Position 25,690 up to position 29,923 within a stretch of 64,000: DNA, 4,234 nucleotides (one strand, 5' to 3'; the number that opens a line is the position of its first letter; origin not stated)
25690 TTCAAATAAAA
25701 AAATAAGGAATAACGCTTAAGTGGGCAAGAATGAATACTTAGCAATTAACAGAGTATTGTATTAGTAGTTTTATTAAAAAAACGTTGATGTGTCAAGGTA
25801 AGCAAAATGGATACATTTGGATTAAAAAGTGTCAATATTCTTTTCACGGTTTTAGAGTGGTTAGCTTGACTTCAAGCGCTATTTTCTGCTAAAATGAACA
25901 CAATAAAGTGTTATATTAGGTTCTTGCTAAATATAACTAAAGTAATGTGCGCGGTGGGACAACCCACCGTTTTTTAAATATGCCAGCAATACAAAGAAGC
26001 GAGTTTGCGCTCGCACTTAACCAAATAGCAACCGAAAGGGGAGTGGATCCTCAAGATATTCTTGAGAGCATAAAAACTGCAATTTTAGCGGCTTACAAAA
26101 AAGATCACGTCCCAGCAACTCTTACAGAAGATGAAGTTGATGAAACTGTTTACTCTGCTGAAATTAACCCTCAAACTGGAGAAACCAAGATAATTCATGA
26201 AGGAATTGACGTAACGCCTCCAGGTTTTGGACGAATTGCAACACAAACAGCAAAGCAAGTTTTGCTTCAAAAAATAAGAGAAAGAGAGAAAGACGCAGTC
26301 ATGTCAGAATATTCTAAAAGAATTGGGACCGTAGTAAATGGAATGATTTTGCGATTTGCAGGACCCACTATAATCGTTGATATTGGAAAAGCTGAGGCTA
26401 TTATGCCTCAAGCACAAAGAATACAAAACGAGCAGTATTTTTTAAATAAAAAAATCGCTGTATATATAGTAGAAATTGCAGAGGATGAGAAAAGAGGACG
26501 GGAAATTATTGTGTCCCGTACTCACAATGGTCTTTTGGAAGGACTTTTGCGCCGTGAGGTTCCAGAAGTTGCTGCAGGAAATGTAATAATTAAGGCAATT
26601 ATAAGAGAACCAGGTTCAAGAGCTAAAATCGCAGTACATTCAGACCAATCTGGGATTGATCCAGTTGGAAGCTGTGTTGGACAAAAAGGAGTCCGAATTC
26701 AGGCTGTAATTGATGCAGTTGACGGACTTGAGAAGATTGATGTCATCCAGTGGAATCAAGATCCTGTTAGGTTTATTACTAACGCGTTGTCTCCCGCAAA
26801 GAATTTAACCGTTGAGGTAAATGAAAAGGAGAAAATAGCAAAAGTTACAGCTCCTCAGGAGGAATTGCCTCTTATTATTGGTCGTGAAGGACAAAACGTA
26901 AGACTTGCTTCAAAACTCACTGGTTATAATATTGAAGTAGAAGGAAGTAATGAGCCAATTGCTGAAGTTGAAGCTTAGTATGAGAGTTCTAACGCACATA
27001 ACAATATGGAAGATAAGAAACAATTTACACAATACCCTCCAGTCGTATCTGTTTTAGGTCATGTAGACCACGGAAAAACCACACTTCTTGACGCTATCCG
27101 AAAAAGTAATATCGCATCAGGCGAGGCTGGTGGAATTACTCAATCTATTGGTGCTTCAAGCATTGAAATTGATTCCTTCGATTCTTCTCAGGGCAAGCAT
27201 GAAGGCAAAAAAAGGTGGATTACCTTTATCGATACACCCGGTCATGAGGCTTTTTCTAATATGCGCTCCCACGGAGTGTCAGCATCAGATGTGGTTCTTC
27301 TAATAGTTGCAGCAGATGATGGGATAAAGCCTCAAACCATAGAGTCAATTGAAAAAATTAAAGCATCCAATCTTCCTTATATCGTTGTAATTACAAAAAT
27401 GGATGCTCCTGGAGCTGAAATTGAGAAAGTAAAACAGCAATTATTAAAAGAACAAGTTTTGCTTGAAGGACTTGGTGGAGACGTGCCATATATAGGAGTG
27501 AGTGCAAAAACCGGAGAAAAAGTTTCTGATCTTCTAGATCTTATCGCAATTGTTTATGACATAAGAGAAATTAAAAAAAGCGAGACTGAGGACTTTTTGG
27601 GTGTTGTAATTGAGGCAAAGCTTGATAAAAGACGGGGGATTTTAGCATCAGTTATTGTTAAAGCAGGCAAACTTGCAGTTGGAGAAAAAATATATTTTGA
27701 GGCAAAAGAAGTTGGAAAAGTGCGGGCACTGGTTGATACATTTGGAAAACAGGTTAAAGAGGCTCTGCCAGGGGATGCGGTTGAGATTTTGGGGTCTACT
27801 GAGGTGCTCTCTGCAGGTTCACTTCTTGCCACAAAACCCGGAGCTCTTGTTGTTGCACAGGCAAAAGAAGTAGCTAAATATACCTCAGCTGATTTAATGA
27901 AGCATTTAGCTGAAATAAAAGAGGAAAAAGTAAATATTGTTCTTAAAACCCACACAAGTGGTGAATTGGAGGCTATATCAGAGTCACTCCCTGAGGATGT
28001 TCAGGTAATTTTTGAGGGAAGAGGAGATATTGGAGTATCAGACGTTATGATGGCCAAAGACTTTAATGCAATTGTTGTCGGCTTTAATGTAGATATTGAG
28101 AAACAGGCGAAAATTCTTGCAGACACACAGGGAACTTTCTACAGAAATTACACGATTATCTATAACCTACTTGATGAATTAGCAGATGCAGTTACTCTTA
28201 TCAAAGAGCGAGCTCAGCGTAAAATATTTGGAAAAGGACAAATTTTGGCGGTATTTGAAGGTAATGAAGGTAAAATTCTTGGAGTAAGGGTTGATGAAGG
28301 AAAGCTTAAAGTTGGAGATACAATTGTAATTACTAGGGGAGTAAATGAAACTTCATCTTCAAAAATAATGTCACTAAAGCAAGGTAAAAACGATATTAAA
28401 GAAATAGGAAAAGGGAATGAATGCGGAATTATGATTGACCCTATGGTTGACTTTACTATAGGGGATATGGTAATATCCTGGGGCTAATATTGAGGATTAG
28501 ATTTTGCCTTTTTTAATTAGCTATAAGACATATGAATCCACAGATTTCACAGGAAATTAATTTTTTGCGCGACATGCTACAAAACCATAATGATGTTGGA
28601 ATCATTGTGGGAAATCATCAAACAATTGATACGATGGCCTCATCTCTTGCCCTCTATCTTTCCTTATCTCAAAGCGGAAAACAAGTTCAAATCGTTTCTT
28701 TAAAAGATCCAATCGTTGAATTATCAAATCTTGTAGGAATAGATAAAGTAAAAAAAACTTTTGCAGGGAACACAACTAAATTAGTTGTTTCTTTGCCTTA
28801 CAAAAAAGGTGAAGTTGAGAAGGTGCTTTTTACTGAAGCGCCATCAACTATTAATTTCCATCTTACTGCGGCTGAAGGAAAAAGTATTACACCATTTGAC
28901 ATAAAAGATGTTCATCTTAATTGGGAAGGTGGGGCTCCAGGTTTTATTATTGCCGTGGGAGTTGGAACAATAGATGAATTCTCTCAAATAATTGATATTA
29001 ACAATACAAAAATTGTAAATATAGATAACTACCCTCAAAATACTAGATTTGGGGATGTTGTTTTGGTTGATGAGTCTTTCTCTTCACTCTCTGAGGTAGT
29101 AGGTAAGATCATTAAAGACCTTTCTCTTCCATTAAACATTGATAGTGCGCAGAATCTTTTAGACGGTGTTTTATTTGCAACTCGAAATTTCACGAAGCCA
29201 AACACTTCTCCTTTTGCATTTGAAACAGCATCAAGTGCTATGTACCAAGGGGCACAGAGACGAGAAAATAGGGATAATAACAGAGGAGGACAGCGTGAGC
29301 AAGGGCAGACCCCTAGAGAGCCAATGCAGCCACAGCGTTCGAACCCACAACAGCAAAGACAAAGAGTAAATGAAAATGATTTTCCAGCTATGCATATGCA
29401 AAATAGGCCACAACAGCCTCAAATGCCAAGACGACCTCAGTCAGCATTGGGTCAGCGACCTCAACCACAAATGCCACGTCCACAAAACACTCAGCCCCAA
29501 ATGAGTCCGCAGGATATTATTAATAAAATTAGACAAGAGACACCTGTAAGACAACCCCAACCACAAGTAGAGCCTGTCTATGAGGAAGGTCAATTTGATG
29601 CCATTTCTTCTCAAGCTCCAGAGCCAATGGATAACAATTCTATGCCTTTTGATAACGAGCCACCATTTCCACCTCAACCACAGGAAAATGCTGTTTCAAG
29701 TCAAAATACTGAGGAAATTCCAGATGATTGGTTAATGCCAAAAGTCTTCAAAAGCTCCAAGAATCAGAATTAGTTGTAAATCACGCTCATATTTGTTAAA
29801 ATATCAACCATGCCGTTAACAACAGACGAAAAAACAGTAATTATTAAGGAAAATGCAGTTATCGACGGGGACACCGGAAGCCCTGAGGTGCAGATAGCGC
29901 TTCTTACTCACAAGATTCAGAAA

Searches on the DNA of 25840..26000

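Call 50: search_rna_families(source=window, start=25840, end=26000, threshold=evalue, max_evalue=10, show_alignments=2)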
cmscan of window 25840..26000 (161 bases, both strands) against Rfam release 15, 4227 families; matches with E-value up to 10: 5.
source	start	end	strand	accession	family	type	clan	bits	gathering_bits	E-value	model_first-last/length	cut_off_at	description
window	25852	25919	-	RF02285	TtnuCD8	Gene; snRNA; snoRNA; CD-box;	-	15.3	70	4.8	1-59/59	no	Tetrahymena snoRNA TtnuCD8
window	25897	25944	-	RF03476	mir-7360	Gene; miRNA;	-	15.1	47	2.7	1-59/59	no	mir-7360 microRNA precursor family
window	25908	25979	+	RF04319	BTncRNA_FopS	Gene; sRNA;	-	13.1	56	8.5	1-71/71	no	Bacteroidetes FopS (family of paralogous sRNAs)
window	25884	25975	+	RF00370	sroD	Gene; sRNA;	-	12.4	50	4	1-86/86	no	sroD RNA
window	25880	26000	+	RF01407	STnc560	Gene; sRNA;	-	10.6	55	3.4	1-155/214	3'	STnc560 Hfq binding RNA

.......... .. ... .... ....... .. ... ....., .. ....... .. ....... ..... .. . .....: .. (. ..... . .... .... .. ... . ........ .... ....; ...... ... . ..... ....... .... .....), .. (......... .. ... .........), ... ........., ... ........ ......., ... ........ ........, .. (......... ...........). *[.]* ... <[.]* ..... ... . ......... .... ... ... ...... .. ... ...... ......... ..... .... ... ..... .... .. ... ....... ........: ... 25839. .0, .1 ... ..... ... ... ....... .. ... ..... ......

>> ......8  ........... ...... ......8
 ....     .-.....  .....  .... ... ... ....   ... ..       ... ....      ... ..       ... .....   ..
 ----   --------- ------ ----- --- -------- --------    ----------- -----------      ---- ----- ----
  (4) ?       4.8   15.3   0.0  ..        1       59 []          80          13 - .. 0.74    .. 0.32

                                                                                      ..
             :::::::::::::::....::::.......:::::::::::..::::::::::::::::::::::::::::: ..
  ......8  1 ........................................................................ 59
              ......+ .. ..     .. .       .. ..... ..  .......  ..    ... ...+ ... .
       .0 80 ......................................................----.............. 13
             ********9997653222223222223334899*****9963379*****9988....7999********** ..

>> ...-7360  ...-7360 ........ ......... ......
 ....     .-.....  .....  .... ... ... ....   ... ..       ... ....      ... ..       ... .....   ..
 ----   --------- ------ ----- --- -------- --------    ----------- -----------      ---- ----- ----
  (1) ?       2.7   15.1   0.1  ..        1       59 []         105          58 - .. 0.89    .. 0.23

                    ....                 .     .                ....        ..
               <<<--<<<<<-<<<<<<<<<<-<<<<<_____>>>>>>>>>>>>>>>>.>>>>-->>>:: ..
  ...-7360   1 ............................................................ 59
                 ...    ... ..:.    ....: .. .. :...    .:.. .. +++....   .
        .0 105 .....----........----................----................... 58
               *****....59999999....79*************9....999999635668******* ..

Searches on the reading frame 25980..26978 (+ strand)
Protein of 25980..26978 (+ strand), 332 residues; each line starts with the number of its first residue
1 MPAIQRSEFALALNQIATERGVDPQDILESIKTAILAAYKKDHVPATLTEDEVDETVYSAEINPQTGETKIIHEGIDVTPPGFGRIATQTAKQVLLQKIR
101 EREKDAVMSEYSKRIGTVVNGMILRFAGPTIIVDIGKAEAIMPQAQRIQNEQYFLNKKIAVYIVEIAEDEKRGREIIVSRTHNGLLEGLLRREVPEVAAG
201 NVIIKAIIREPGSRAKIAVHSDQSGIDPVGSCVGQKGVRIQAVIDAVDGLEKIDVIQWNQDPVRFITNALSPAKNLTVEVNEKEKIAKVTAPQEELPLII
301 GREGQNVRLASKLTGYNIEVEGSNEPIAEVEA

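Call 12: search_protein_families(library=pfam, proteins=[window:25980-26978:+], max_evalue=0.01)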
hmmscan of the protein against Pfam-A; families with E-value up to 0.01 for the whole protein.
window:25980-26978:+ (332 aa): 6 families
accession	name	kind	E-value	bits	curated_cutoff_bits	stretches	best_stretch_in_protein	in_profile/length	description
PF13184.12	KH_5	-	1.8e-24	86.1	27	1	211-279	1-68/69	NusA-like KH domain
PF08529.16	NusA_N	-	6.8e-16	59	23.8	2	8-73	1-57/119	NusA N-terminal domain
PF23095.1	KH_NusA_C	-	0.00016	22.1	34.2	1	299-320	13-34/59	Transcription termination/antitermination protein NusA, KH domain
PF13083.13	KH_KhpA-B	-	0.0015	18.9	32.1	1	263-307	4-51/73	KhpA/KhpB, KH domain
PF00013.35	KH_1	-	0.0017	18.5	21.5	0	288-324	3-40/66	KH domain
PF07650.23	KH_2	-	0.0054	17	22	0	265-323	5-64/78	KH domain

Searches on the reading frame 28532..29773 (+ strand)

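Call 31: search_protein_families(library=pfam, proteins=[window:28532-29773:+], max_evalue=0.001)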
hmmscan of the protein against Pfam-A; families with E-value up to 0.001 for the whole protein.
window:28532-29773:+ (413 aa): 0 families

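Call 58: search_protein_families(library=ncbifam, proteins=[window:28532-29773:+], max_evalue=0.1)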
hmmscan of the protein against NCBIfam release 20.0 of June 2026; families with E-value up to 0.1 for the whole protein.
window:28532-29773:+ (413 aa): 1 family
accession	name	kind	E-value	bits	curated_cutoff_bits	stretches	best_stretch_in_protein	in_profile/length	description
NF053633.1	OlncasPapPhNrnA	equivalog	0.083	11.8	350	0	150-242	95-189/317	bifunctional oligoribonuclease/PAP phosphatase NrnA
